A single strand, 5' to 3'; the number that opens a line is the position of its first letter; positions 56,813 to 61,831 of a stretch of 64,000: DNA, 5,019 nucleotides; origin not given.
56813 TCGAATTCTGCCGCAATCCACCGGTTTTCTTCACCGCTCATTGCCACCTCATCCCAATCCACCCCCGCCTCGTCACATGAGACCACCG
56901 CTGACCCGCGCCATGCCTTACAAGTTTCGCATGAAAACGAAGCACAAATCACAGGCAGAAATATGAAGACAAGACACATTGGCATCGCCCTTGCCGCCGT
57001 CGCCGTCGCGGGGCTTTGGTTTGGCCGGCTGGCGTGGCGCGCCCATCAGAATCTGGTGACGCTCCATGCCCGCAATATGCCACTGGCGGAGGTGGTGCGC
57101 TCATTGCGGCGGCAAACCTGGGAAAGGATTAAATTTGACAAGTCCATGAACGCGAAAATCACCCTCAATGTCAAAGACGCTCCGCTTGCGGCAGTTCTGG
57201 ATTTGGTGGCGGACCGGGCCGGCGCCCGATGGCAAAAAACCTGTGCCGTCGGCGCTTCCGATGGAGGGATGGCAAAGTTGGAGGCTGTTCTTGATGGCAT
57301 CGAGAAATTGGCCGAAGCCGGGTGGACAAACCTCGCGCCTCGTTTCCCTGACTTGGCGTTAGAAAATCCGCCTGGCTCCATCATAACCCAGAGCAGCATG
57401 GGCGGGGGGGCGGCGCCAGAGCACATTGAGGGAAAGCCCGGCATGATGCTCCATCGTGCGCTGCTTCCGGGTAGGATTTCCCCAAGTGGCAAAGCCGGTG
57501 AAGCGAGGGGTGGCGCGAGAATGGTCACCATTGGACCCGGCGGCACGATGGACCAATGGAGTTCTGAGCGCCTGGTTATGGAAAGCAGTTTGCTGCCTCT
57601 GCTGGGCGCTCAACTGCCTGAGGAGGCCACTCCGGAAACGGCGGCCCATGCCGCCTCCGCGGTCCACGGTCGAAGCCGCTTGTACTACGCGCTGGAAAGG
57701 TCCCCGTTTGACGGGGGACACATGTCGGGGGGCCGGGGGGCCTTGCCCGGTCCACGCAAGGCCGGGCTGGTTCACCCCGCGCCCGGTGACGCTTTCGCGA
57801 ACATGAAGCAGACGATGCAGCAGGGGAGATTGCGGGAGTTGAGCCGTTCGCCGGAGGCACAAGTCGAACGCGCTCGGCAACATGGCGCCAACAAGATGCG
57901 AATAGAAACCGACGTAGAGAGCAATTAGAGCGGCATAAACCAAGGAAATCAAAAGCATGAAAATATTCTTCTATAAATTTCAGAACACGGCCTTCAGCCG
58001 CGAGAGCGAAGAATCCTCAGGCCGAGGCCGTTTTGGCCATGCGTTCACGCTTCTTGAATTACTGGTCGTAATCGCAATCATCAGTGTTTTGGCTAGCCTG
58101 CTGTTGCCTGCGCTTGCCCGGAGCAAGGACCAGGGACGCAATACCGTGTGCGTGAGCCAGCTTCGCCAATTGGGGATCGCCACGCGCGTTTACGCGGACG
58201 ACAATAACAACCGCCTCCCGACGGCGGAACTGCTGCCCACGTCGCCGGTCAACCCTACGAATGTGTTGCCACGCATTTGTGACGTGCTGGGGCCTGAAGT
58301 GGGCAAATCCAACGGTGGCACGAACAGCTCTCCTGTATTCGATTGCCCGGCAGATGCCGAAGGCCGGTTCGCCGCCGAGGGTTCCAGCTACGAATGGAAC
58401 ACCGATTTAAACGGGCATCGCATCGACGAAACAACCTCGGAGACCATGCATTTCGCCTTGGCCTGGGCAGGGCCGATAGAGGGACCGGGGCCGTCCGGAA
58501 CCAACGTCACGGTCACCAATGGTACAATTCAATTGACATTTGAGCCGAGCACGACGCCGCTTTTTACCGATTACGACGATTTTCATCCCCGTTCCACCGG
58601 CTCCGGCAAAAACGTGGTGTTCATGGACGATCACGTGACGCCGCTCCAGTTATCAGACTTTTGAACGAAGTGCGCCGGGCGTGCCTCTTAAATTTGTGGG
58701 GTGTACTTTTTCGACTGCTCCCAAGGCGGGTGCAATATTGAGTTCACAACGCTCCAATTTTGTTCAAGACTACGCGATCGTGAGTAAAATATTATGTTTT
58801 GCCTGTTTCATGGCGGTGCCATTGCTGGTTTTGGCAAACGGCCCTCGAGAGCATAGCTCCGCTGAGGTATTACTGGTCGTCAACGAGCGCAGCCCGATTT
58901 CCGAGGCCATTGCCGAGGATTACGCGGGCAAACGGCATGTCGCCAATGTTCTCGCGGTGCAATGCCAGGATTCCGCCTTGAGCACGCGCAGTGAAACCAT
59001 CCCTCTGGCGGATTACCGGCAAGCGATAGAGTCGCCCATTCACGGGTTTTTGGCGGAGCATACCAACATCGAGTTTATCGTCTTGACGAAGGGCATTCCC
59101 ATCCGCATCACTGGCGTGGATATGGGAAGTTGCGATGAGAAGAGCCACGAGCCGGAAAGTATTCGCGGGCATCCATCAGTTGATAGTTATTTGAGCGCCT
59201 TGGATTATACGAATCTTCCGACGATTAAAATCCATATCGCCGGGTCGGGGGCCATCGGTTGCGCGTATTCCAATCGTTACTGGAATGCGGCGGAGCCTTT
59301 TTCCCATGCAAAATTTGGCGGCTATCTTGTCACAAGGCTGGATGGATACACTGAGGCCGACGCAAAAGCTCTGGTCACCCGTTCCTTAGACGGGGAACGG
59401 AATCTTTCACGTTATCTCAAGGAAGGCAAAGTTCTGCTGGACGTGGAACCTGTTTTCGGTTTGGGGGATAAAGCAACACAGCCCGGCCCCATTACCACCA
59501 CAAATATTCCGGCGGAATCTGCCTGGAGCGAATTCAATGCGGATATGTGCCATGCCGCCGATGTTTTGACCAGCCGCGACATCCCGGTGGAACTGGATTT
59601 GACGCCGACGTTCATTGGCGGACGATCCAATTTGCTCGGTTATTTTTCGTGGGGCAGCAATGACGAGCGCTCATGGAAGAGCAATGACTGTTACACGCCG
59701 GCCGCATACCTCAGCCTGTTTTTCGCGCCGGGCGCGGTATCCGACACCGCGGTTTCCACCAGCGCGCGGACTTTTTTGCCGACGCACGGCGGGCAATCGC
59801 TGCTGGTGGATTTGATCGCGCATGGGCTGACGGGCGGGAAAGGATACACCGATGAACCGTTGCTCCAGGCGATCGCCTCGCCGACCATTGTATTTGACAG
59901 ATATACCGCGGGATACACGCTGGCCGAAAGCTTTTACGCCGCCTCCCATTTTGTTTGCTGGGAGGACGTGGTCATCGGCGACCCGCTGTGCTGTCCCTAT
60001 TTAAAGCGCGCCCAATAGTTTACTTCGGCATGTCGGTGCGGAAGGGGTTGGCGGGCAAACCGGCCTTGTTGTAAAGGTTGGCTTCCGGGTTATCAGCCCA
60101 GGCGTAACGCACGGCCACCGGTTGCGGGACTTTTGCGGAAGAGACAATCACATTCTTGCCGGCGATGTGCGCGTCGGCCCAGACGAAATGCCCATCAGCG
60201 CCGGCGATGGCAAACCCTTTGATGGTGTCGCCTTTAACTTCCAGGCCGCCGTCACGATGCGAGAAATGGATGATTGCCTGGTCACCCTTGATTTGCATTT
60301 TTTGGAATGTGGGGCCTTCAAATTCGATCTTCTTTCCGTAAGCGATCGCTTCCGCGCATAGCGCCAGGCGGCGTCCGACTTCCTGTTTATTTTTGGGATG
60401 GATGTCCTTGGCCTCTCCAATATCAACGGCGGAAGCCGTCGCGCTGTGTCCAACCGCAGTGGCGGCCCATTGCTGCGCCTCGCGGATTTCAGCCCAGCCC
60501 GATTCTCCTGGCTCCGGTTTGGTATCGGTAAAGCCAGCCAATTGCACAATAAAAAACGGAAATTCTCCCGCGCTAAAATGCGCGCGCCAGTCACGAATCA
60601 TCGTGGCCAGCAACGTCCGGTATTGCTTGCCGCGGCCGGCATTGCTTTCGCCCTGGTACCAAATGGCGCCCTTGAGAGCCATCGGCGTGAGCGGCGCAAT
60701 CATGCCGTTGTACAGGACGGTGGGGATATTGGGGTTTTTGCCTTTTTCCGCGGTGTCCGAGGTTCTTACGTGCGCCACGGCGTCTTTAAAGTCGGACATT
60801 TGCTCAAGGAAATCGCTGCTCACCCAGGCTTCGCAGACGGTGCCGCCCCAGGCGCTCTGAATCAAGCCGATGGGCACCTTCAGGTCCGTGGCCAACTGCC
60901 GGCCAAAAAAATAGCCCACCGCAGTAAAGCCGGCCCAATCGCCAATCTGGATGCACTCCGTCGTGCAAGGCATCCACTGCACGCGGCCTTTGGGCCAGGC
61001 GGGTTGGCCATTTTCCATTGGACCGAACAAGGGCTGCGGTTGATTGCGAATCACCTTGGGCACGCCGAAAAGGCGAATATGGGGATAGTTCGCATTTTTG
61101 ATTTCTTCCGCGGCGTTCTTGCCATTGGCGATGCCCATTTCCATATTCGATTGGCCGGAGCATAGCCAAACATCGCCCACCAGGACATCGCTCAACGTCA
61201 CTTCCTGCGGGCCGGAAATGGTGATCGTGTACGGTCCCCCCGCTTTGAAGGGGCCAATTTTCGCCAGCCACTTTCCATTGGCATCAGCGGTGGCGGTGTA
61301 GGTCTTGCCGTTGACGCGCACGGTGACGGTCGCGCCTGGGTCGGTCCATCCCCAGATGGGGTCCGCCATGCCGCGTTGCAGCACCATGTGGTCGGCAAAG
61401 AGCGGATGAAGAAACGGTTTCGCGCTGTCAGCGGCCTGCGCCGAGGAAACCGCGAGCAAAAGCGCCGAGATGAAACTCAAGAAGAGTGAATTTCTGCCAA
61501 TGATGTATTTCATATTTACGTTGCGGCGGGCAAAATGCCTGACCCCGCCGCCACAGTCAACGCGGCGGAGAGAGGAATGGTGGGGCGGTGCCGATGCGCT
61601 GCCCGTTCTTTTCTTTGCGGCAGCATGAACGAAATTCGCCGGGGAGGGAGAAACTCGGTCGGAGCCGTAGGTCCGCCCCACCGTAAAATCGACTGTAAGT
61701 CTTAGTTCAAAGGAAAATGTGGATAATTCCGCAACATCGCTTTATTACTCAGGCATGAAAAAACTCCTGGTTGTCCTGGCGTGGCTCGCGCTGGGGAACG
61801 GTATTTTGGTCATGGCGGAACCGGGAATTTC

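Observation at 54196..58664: Matching 21-bp-period operators on both sides of a LytS/LytTR pair define a candidate regulon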

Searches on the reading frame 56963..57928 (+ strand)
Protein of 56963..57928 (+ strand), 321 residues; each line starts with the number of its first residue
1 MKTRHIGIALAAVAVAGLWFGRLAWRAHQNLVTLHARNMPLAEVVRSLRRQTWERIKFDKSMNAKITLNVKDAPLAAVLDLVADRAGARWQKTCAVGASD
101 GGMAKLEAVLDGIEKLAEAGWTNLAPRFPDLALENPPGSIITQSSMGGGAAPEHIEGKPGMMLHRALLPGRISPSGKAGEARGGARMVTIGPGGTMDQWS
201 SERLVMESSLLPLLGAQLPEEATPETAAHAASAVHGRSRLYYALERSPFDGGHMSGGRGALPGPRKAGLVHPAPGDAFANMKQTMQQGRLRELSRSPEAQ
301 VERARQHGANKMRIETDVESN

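Call 3: search_protein_families(library=pfam, proteins=[window:56963-57928:+])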
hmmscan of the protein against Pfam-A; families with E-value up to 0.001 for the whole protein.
window:56963-57928:+ (321 aa): 1 family
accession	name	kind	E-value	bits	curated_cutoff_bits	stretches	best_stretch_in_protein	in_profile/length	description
PF07660.19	STN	-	0.00071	19.8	28.4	0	62-82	10-32/52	Secretin and TonB N terminus short domain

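Call 35: search_protein_families(library=ncbifam, proteins=[window:56963-57928:+], max_evalue=0.01)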
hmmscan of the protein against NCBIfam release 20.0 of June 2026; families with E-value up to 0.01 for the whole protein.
window:56963-57928:+ (321 aa): 0 families

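Call 52: find_homologous_proteins(query=window:56963-57928:+, max_evalue=0.00001)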
Query window:56963-57928:+ (321 aa): 77 proteins with E <= 0.00001 among 8000 candidates.
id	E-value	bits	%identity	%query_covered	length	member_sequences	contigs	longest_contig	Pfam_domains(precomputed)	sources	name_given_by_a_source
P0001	1.2e-165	568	83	100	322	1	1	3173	-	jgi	jgi:hypothetical protein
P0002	3.2e-163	560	84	94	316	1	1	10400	-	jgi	jgi:hypothetical protein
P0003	3.5e-160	550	97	81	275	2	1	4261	-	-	-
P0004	6.4e-153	526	78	100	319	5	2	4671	-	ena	-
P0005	2.2e-138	479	70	100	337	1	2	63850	-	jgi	jgi:hypothetical protein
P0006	6.7e-137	474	69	100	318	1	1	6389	-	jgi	jgi:hypothetical protein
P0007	1.6e-136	472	70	100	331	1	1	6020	-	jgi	jgi:hypothetical protein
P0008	3.4e-136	471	70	100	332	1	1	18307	-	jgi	jgi:hypothetical protein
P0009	6.6e-131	454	69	100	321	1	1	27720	-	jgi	jgi:hypothetical protein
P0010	3.1e-130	452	67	100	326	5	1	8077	-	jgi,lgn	-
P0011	1.4e-125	437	67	100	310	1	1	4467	-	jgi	jgi:hypothetical protein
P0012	6.9e-119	415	61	100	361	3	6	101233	-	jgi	jgi:hypothetical protein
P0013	7.7e-118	411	65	100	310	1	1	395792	-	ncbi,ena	-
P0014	3.2e-117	409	64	100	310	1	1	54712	-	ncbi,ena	-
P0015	1.7e-116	407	62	100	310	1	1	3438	-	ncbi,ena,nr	ncbi:MAG TPA: hypothetical protein VK731_13695 [Candidatus Cybelea sp.]|nr:hypothetical protein [Can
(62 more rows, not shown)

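Call 62: predict_structure(alignment_id=A3)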
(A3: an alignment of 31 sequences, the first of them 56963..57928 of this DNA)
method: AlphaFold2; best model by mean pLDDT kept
length: 321 residues; sequences in the alignment: 31
mean_pLDDT: 66.1   pTM: 0.56
mean pLDDT of the five models: 66.1, 64.6, 63.4, 55.3, 43.8
residues with pLDDT >= 90: 61; 70-90: 90; 50-70: 74; < 50: 96
segments of 3 or more residues with pLDDT < 50: 131-182, 252-278, 292-296, 311-321
pLDDT, mean of each block of 10 residues (from residue 1): 60 66 62 88 89 84 87 86 86 93 90 88 78 39 31 32 38 30 60 69 92 86 89 93 79 39 36 43 55 52 57 41 33
secondary structure, 60 per line:
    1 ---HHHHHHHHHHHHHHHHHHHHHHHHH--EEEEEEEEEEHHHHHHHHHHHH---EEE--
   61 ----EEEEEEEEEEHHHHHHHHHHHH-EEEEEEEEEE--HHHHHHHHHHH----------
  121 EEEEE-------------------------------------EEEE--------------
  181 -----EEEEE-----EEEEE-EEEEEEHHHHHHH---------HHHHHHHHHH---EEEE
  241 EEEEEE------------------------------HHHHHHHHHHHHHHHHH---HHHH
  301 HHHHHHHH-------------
elements in order: H4-28 E31-40 H41-52 E56-58 E65-74 H75-86 E88-97 H100-110 E121-125 E163-166 E186-190 E196-200 E202-207 H208-214 H224-233 E237-246 H277-293 H297-308

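Call 64: fold_search(model_id=the predicted structure, library=pdb)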
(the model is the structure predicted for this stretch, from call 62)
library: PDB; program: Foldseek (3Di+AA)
matches with E <= 10: 136; with E <= 0.001: 0
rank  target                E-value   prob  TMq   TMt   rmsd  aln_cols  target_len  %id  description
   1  4m0h_A                1.3e-02  1.00  0.17  0.25   1.7        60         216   23  Crystal structure of a putative anti-sigma factor (BDI_1681) from Parabacteroides distasonis ATCC 8503 at 2.50 A resol (released 2013-10-16)
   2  4ar0_MODEL_1_A        2.8e-02  1.00  0.18  0.43   1.9        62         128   24  N0 domain of Neisseria meningitidis Pilus assembly protein PilQ (released 2012-10-17)
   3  4m0h_B                4.8e-02  1.00  0.17  0.26   1.6        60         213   23  Crystal structure of a putative anti-sigma factor (BDI_1681) from Parabacteroides distasonis ATCC 8503 at 2.50 A resol (released 2013-10-16)
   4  7muc_Ad               5.1e-02  0.97  0.18  0.37  13.9       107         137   18  Legionella pneumophila Dot/Icm T4SS C1 Reconstruction (released 2021-10-06)
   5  7mud_Ad               5.8e-02  0.95  0.17  0.37  14.4       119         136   16  Legionella pneumophila Dot/Icm T4SS OMC (released 2021-10-06)
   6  4m0n                  6.5e-02  1.00  0.17  0.26   1.5        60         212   23  Crystal structure of a putative anti-sigma factor (BDI_1681) from Parabacteroides distasonis ATCC 8503 at 1.65 A resolut (released 2013-10-16)
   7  7mud_AD               1.1e-01  0.94  0.18  0.37  16.2       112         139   17  Legionella pneumophila Dot/Icm T4SS OMC (released 2021-10-06)
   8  3jc8_Qa               1.1e-01  0.80  0.17  0.13  11.2       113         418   16  Architectural model of the type IVa pilus machine in a piliated state (released 2016-03-16)
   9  7muc_AD               1.4e-01  0.91  0.18  0.36  16.2       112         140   17  Legionella pneumophila Dot/Icm T4SS C1 Reconstruction (released 2021-10-06)
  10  7ah9_5N               1.5e-01  0.66  0.17  0.11   9.2       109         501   16  Substrate-engaged type 3 secretion system needle complex from Salmonella enterica typhimurium - SpaR state 1 (released 2021-03-17)
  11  7ah9_5O               2.0e-01  0.66  0.17  0.11   9.1       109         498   15  Substrate-engaged type 3 secretion system needle complex from Salmonella enterica typhimurium - SpaR state 1 (released 2021-03-17)
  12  7ah9_5A               2.2e-01  0.51  0.16  0.34   9.4       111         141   14  Substrate-engaged type 3 secretion system needle complex from Salmonella enterica typhimurium - SpaR state 1 (released 2021-03-17)
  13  7ah9_5C               2.4e-01  0.57  0.17  0.11   9.3       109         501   16  Substrate-engaged type 3 secretion system needle complex from Salmonella enterica typhimurium - SpaR state 1 (released 2021-03-17)
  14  4av2_A                2.7e-01  0.98  0.16  0.19   1.6        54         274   28  Single particle electron microscopy of PilQ dodecameric complexes from Neisseria meningitidis. (released 2012-10-17)
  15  7ah9_5M               2.7e-01  0.54  0.17  0.11   9.3       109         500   16  Substrate-engaged type 3 secretion system needle complex from Salmonella enterica typhimurium - SpaR state 1 (released 2021-03-17)
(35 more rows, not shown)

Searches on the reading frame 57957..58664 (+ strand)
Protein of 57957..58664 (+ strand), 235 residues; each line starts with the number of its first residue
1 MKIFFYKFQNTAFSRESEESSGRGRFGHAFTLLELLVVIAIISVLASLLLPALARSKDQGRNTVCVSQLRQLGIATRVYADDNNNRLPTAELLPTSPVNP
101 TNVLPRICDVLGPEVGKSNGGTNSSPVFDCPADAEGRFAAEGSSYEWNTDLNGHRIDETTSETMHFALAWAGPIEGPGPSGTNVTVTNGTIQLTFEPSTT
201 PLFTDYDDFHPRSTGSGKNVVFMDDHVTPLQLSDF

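Call 3: search_protein_families(library=pfam, proteins=[window:57957-58664:+])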
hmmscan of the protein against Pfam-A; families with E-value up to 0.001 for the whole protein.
window:57957-58664:+ (235 aa): 1 family
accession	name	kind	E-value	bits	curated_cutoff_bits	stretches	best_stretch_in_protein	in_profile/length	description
PF07963.17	N_methyl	-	2.3e-05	24.2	21.2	1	28-49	5-26/27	Prokaryotic N-terminal methylation motif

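Call 35: search_protein_families(library=ncbifam, proteins=[window:57957-58664:+], max_evalue=0.01)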
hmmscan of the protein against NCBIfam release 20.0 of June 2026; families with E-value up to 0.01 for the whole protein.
window:57957-58664:+ (235 aa): 9 families
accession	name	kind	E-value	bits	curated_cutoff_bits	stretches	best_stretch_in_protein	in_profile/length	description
TIGR01710.1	typeII_sec_gspG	equivalog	6.2e-09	36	88.85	1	29-91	2-63/134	type II secretion system major pseudopilin GspG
NF040999.1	pilin_ComGC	equivalog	1e-07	32.1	75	1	28-92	2-66/84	competence type IV pilus major pilin ComGC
TIGR02532.1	IV_pilin_GFxxxE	domain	3.8e-06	26.5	16.3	1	29-50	3-24/24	prepilin-type N-terminal cleavage/methylation domain-containing protein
NF041013.1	T4P_ComGE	equivalog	7.5e-06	26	49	1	29-58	5-34/83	competence type IV pilus minor pilin ComGE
TIGR01708.2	typeII_sec_gspH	equivalog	3.2e-05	24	80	1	30-59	4-33/169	type II secretion system minor pseudopilin GspH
NF007862.0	PRK10574.1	equivalog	0.00021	21.4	138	1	29-53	6-30/145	prepilin peptidase-dependent pilin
TIGR02596.1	TIGR02596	subfamily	0.00032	20.8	70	1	30-52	1-23/196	Verru_Chthon cassette protein D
NF040982.1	ComGD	equivalog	0.00042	20.7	70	1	29-72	3-46/139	competence type IV pilus minor pilin ComGD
NF041775.1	typeIV_PilA_Myxo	equivalog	0.00083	19.4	400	1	28-77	11-60/214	type IV pilin protein PilA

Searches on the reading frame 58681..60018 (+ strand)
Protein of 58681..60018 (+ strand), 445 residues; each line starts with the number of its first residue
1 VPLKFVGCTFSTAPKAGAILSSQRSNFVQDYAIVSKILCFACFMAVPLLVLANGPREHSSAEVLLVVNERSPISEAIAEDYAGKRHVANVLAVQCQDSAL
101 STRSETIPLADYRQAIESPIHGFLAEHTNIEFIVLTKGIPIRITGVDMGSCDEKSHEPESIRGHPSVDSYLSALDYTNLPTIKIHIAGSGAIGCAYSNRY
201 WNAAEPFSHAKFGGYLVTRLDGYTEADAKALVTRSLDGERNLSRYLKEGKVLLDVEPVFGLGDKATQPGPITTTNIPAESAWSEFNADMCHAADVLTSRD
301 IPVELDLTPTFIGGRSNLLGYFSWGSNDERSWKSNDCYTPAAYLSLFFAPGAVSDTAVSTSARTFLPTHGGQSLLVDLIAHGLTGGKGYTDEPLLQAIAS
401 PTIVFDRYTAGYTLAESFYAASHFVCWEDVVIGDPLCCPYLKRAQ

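Call 3: search_protein_families(library=pfam, proteins=[window:58681-60018:+])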
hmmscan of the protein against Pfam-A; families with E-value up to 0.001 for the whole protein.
window:58681-60018:+ (445 aa): 0 families

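Call 35: search_protein_families(library=ncbifam, proteins=[window:58681-60018:+], max_evalue=0.01)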
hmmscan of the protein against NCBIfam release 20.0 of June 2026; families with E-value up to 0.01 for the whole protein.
window:58681-60018:+ (445 aa): 1 family
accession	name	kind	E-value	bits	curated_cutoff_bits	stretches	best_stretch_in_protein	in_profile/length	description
TIGR03790.1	TIGR03790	subfamily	7.6e-40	137.3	67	1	61-427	1-316/316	TIGR03790 family protein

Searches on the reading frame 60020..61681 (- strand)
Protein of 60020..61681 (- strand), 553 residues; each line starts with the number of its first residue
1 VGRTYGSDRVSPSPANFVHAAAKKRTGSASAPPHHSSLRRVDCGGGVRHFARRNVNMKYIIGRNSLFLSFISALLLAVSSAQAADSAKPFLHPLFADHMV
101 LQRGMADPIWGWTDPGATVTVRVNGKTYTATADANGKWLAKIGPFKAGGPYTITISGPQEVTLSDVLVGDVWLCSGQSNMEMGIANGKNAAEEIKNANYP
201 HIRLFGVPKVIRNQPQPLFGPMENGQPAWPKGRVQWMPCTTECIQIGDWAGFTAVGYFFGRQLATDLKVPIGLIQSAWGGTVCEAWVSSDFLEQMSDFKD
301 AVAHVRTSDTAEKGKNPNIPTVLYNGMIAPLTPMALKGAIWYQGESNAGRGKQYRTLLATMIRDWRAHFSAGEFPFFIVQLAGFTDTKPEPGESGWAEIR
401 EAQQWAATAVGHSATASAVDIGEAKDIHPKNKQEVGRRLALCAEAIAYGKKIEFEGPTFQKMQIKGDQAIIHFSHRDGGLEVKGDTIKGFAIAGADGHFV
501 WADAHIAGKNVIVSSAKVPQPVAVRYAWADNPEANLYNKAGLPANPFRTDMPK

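Call 3: search_protein_families(library=pfam, proteins=[window:60020-61681:-])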
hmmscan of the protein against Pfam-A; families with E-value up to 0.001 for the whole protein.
window:60020-61681:- (553 aa): 1 family
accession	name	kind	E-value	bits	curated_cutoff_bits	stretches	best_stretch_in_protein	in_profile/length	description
PF03629.24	SASA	-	2.5e-19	70.2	24.8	1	169-440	2-221/226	Carbohydrate esterase, sialic acid-specific acetylesterase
